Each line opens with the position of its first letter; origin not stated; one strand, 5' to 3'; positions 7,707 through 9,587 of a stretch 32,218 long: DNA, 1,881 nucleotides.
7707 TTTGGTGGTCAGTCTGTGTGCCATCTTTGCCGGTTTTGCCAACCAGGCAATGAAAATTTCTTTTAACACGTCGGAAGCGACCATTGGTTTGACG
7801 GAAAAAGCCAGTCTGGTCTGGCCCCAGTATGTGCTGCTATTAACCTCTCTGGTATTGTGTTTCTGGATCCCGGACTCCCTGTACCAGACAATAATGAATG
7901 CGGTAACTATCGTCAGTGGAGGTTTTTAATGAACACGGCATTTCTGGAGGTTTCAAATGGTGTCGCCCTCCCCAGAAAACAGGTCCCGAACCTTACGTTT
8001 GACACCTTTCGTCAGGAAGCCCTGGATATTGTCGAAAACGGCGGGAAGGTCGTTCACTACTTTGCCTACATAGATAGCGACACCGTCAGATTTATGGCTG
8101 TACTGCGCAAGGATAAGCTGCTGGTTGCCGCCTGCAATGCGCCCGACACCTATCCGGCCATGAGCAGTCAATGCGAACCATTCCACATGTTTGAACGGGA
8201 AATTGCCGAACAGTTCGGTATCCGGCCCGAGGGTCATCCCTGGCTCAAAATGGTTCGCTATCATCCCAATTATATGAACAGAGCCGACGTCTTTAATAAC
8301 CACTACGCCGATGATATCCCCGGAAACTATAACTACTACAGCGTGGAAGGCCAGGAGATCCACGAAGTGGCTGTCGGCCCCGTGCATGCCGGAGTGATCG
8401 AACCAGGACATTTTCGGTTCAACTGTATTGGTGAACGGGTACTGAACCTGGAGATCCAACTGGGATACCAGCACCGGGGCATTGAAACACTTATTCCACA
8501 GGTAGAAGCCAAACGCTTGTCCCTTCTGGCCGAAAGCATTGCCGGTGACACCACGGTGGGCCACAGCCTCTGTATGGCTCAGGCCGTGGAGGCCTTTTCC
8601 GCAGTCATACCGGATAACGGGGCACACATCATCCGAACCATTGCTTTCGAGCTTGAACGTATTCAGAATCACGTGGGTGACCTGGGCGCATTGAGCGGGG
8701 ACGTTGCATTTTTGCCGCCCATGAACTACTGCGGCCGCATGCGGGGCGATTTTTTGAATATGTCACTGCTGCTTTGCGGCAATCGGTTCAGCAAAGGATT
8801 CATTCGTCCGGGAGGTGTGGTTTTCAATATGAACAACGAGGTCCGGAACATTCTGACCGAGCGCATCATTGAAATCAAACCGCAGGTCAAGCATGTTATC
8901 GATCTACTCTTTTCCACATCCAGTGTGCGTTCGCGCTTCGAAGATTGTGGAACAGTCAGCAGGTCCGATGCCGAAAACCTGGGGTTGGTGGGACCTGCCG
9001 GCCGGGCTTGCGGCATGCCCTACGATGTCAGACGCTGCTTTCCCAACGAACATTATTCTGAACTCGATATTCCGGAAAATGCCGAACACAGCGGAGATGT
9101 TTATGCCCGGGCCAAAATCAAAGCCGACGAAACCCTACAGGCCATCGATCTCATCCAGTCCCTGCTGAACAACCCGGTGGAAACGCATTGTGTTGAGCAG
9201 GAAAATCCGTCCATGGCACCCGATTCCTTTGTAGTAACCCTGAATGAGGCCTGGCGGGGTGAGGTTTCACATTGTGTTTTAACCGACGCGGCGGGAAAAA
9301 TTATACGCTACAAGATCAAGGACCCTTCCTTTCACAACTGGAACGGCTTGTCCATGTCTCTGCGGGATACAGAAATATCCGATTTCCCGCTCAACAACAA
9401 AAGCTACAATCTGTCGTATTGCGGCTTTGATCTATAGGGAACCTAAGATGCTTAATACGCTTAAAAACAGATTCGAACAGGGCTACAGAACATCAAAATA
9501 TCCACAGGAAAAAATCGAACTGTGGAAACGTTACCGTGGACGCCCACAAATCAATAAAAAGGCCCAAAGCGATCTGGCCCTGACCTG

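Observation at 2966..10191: Six-gene Ech/Hyf-hydrogenase-related (Ehr-type) membrane complex whose large subunit has lost every [NiFe] ligand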

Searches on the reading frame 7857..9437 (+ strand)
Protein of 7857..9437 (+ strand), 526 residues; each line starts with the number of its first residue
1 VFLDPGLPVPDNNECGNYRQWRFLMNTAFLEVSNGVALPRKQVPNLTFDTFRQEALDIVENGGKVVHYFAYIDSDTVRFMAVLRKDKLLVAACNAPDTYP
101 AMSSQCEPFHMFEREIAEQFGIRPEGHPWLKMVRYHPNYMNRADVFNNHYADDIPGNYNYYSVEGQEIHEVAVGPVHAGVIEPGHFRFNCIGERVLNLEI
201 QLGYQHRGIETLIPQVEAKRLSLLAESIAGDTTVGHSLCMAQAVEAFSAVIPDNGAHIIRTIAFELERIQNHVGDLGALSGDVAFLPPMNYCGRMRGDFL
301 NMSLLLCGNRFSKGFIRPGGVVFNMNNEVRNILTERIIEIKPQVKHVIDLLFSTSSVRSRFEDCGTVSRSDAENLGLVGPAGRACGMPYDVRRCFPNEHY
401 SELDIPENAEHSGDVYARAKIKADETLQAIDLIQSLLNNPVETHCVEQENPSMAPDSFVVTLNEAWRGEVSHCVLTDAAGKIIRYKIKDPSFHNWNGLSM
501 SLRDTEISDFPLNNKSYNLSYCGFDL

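Call 4: search_protein_families(library=pfam, proteins=[window:7857-9437:+])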
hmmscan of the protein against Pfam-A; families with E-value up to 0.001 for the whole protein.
window:7857-9437:+ (526 aa): 3 families
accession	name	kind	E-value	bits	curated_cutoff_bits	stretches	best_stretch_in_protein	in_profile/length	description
PF00346.24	Complex1_49kDa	-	2.6e-37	128.8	24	1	282-519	1-264/271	Respiratory-chain NADH dehydrogenase, 49 Kd subunit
PF00374.24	NiFeSe_Hases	-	9.5e-05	22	25.8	0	207-273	1-67/508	Nickel-dependent hydrogenase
PF00329.25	Complex1_30kDa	-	0.0002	22.4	22.5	1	87-133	54-103/124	Respiratory-chain NADH dehydrogenase, 30 Kd subunit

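Call 5: search_protein_families(library=ncbifam, proteins=[window:7857-9437:+], max_evalue=0.001)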
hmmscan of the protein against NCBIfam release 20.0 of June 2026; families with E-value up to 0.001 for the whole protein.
window:7857-9437:+ (526 aa): 8 families
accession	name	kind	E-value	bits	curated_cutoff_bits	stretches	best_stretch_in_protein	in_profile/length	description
NF004739.1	PRK06075.1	equivalog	5.6e-51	173.5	360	2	170-449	2-281/384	NADH-quinone oxidoreductase subunit D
TIGR01962.1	NuoD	equivalog_domain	4.9e-41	140.9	459.35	1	173-449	7-283/386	NADH dehydrogenase (quinone) subunit D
NF040602.1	F420_dehyd_FpoD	exception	3.7e-39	134.8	600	1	171-510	10-356/372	F420H2 dehydrogenase subunit FpoD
NF009808.0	PRK13292.1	equivalog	9e-39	132.9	1156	1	99-439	324-678/791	NADH-quinone oxidoreductase subunit B/C/D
NF008974.0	PRK12322.1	equivalog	1.2e-33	116.6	522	1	171-510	9-350/366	NADH-quinone oxidoreductase subunit D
NF008728.0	PRK11742.1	equivalog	9.6e-28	96.9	840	1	171-442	217-488/598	NADH-quinone oxidoreductase subunit C/D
NF005649.0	PRK07415.1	equivalog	1.6e-25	90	583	1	172-437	14-280/394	NAD(P)H-quinone oxidoreductase subunit H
NF033181.1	NiFeSe_hydrog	equivalog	0.00094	18.2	600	0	198-273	29-104/507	nickel-dependent hydrogenase large subunit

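Call 7: search_solved_structures(query=window:7929-9437:+, show_alignments=4, max_evalue=0.001)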
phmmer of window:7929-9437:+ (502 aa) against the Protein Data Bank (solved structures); distinct sequences matched with E-value up to 0.001: 63 (the best 60 are shown).
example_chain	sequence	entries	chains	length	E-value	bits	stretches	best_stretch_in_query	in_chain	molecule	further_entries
7z0s_E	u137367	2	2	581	7.1e-37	130.6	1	70-493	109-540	Formate hydrogenlyase subunit 5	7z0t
6cfw_L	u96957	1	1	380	6.8e-32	114.1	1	147-487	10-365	Membrane-bound hydrogenase subunit alpha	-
7q5y_B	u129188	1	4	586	1.1e-28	103.6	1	149-432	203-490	NADH-quinone oxidoreductase subunit C/D 2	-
2fug_4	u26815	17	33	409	3e-27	98.8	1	143-432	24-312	NADH-quinone oxidoreductase chain 4 | NADH-QUINONE OXIDOREDUCTASE SUBUNIT 4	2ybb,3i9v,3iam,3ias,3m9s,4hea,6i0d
8ba0_D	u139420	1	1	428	1.3e-20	76.9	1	151-433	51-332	Complex I-49kD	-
8b9z_D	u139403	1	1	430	1.3e-20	76.9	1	151-433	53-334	Complex I-49kD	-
8esw_S2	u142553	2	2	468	1.8e-20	76.4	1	151-433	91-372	Complex I-49kD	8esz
6h8k_C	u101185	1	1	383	2.8e-20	75.8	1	150-415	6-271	NUCM protein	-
6gcs_C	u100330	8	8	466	3.3e-20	75.6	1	148-415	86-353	49-KDA PROTEIN (NUCM) | Subunit NUCM of NADH:Ubiquinone Oxidoreductase (Complex I) | NUCM protein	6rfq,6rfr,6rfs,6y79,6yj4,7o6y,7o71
8qby_D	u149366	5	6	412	1.3e-19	73.6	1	148-411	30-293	NADH-quinone oxidoreductase subunit D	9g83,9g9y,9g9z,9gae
7b0n_D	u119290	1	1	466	2.2e-19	72.8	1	148-415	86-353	NUCM protein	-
4wz7_C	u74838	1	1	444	8.9e-19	70.9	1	149-415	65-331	NUCM protein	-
8bpx_D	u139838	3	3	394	1e-18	70.6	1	162-431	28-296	NADH dehydrogenase [ubiquinone] iron-sulfur protein 2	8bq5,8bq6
7aqr_D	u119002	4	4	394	1.4e-18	70.2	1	162-431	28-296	NADH dehydrogenase subunit 7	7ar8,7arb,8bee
7ar7_D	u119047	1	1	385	1.4e-18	70.2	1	164-431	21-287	NADH dehydrogenase [ubiquinone] iron-sulfur protein 2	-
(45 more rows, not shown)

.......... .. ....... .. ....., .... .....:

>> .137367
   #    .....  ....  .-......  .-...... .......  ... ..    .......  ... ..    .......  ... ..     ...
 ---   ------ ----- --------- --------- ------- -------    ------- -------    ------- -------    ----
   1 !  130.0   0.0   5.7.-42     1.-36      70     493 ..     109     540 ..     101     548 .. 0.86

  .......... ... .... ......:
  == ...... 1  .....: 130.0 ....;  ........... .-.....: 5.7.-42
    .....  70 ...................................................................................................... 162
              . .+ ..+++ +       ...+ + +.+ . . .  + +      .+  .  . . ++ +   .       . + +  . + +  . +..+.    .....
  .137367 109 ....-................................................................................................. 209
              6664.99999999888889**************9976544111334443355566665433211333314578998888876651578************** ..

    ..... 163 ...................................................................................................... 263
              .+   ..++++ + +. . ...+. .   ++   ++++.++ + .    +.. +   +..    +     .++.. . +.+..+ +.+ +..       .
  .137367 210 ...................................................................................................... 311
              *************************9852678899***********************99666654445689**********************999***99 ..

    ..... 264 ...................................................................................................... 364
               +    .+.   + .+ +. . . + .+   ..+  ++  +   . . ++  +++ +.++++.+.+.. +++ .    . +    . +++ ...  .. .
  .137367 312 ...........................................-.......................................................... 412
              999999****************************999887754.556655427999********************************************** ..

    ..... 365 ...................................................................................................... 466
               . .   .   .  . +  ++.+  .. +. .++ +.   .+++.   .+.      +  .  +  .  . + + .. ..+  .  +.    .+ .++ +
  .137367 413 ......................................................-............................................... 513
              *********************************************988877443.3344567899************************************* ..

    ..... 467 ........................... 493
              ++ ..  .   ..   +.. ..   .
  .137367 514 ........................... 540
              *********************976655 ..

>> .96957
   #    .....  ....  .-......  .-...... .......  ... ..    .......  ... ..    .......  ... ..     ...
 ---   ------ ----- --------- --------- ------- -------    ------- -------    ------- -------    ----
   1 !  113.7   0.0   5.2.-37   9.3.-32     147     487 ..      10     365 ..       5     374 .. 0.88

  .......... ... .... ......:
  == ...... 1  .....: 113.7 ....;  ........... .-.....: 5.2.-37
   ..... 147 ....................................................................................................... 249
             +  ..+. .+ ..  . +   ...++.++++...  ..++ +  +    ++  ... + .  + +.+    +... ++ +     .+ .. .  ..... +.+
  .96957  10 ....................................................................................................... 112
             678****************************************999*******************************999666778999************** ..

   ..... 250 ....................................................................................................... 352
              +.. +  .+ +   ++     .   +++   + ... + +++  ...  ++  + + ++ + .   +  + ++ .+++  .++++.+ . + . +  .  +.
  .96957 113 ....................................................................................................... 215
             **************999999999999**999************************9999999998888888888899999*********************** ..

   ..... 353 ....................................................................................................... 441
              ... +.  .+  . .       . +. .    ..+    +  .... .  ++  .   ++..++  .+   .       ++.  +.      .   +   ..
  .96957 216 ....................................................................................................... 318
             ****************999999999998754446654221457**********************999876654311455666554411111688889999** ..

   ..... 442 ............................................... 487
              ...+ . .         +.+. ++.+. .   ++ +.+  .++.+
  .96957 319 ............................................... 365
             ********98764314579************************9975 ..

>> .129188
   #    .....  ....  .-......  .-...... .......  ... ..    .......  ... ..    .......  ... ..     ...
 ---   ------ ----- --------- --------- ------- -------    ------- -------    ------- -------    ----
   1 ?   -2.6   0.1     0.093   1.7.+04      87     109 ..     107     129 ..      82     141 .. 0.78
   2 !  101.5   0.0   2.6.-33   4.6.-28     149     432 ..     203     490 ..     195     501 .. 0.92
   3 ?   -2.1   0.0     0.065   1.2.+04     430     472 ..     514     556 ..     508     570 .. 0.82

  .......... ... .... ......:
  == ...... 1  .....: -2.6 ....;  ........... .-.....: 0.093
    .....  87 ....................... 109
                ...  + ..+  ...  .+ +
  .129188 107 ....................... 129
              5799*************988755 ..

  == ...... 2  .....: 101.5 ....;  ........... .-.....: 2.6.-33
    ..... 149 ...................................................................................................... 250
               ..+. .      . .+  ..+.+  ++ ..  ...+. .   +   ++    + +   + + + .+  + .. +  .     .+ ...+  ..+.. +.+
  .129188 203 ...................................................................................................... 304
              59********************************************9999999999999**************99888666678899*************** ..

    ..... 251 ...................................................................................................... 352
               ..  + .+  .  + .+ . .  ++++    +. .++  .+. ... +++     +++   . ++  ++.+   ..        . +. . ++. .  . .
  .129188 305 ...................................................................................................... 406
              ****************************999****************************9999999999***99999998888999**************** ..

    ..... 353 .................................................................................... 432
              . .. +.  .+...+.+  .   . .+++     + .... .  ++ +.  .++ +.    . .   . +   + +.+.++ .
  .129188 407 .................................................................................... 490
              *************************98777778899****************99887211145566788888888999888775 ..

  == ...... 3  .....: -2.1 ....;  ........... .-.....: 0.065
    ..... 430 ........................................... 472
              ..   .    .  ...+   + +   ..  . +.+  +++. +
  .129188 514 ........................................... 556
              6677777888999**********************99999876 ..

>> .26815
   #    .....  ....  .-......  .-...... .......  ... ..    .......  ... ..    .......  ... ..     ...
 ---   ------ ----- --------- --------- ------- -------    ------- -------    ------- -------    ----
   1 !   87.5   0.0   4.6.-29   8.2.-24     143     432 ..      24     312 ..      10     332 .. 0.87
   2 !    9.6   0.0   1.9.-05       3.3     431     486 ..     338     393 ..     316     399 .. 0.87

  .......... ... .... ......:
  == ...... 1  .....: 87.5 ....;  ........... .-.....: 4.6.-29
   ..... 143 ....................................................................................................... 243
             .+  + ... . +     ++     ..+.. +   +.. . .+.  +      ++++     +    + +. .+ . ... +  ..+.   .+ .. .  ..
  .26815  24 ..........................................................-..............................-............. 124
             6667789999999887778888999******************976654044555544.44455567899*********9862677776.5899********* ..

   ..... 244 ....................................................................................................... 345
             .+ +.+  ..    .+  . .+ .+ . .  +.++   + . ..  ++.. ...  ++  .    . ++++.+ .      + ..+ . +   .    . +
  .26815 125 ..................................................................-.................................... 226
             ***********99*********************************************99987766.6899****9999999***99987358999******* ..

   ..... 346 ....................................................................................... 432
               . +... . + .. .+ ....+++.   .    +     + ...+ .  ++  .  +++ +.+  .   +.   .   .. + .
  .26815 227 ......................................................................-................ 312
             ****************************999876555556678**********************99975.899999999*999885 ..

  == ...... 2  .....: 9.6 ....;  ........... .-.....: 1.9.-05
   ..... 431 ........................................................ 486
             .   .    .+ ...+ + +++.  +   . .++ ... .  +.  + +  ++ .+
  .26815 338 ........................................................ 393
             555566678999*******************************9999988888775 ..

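Call 8: find_homologous_proteins(query=window:7929-9437:+, max_evalue=1e-10)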
Query window:7929-9437:+ (502 aa): 8000 proteins with E <= 1e-10 among 8000 candidates; the best 120 are listed.
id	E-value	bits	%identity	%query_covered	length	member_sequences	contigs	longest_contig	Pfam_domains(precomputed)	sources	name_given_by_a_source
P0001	0.0e+0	1128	96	100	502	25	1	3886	PF00346.25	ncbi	-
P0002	0.0e+0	1064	90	100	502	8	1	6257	PF00346.25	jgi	jgi:Ni,Fe-hydrogenase III large subunit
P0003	0.0e+0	1057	89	100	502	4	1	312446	PF00346.25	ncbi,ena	-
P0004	0.0e+0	1046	88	100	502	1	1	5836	PF00346.25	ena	-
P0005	0.0e+0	1034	87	100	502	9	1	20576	PF00346.25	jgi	-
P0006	0.0e+0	1033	87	100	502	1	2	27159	PF00346.25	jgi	-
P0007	0.0e+0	1029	87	100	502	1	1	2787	PF00346.25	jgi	jgi:Ni,Fe-hydrogenase III large subunit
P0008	0.0e+0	1021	86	100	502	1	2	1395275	PF00346.25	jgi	jgi:Ni,Fe-hydrogenase III large subunit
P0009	0.0e+0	1016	86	100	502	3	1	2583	PF00346.25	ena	-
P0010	0.0e+0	1016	86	100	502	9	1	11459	PF00346.25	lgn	-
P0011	0.0e+0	1016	85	100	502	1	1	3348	PF00346.25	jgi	-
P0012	0.0e+0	1015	86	100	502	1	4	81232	PF00346.25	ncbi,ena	-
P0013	0.0e+0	1014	86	100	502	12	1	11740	PF00346.25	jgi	-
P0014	6.0e-297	1003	85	100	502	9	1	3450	PF00346.25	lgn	-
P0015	1.9e-294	995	84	100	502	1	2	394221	PF00346.25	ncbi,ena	-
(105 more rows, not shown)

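Call 17: find_related_loci(query=window:7929-9437:+, collection=genome_contigs, flank=10000)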
Query window:7929-9437:+ (502 aa) in genome_contigs; peptide patterns used: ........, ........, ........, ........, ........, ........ (x = any residue, [..] = any of these).
599 stretches matched a pattern (row limit reached: there are more); 577 encode a relative of the query (tblastn E <= 1e-3); the best 80 are kept; 80 distinct loci.
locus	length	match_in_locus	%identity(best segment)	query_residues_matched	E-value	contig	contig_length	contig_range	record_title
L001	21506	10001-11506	89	1-502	0e+0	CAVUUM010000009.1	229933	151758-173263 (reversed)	MAG: uncultured delta proteobacterium isolate MFD03804.bin.2.56 genome assembly, contig: contig_38368, whole genome shot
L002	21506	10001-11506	89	1-502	0e+0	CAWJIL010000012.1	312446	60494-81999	MAG: uncultured delta proteobacterium isolate MFD03804.bin.1.170 genome assembly, contig: contig_38365, whole genome sho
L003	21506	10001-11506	89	1-502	0e+0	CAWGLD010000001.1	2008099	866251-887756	MAG: uncultured delta proteobacterium isolate MFD09779.bin.1.292 genome assembly, contig: contig_11801, whole genome sho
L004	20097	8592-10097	81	1-502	0e+0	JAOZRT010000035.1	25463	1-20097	MAG: Desulfobacterales bacterium isolate GMC6.concoct.7 GMC6_1193_length_25463_cov_10.764523, whole genome shotgun seque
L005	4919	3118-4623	78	1-502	0e+0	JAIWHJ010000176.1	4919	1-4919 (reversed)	MAG: Promethearchaeota archaeon isolate JL_US_07_7 NODE_5337_length_4919_cov_0.216611, whole genome shotgun sequence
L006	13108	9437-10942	74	1-502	0e+0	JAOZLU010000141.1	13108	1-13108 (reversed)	MAG: Desulfobacterales bacterium isolate GMC2_bin_2_sub GMC2_818_length_13108_cov_39.902398, whole genome shotgun sequen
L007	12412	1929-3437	72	1-502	0e+0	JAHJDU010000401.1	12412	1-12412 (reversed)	MAG: Proteobacteria bacterium isolate Modern_marine.mb.74 Modern_marine.mb.74_k141_1580418, whole genome shotgun sequenc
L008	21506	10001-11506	73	1-502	0e+0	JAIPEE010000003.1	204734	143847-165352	MAG: Desulfobacterales bacterium isolate Tobar13.5m-G30 Tobar13-5m-C49, whole genome shotgun sequence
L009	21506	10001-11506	73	1-502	0e+0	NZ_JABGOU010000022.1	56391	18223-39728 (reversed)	MAG: Desulfobacula sp. isolate co234_bin15 co234_bin15_Ctg22, whole genome shotgun sequence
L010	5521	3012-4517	73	1-502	0e+0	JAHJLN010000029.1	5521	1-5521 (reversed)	MAG: Proteobacteria bacterium isolate Old_saline.mb.139 Old_saline.mb.139_k141_80328, whole genome shotgun sequence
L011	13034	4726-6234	71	1-502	0e+0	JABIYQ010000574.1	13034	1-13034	MAG: Desulfobacula sp. isolate SI073_bin145 k141_1415852, whole genome shotgun sequence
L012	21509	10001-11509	71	1-502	0e+0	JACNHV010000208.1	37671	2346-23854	MAG: Candidatus Desulfobacula maris NIOZ-UU_NODE_1117_length_37671_cov_14.2426, whole genome shotgun sequence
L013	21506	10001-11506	71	1-502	0e+0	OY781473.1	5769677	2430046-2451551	MAG: uncultured Desulfobacterium sp. isolate b5edb3ca-a369-423b-9e9e-493c49de4e5b genome assembly, chromosome: 1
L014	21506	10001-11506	74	1-502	0e+0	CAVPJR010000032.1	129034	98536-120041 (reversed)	MAG: uncultured delta proteobacterium isolate MFD09964.bin.3.281 genome assembly, contig: contig_7915, whole genome shot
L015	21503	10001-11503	72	3-502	0e+0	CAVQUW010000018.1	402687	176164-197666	MAG: uncultured delta proteobacterium isolate MFD09964.bin.2.252 genome assembly, contig: contig_31212, whole genome sho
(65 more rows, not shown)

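Call 24: search_protein_representatives(protein=window:7929-9437:+)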
Query: 502 residues. Proteins with E-value up to 0.001 (for the whole library): 5385; up to 1e-10: 2866; up to 1e-30: 688. The best 150 are listed.
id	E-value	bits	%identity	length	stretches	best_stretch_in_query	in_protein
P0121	1.4e-140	485.9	47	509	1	6-502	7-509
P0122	2.5e-125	435.6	44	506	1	5-502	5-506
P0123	5.2e-123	427.9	51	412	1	73-502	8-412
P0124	6.4e-119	414.4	44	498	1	13-502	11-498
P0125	2.3e-116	406.0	45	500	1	5-502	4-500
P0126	4.3e-116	405.1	49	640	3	129-378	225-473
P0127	1.7e-113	396.5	45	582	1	57-502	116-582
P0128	3.4e-113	395.5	43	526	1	6-502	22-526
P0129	8.9e-112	390.9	43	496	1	10-502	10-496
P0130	2.3e-110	386.2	45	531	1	60-502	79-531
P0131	4.6e-110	385.2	44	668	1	7-479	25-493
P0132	2.1e-108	379.7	43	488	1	6-502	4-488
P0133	3.4e-108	379.0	42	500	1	5-502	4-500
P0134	4.2e-108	378.8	41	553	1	6-497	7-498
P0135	3.4e-107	375.8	48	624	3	132-413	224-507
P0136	4.9e-106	371.9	41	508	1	1-502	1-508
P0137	1.3e-104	367.2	39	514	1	4-502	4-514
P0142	4.7e-103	362.1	40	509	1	4-502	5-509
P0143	6.8e-103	361.6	42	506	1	5-502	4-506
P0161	5.7e-94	332.1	39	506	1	5-502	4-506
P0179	1.5e-84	301.0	36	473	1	9-502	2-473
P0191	2.5e-80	287.1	34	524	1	4-502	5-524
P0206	1.7e-72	261.3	33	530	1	73-501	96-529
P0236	4.7e-68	246.7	34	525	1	73-501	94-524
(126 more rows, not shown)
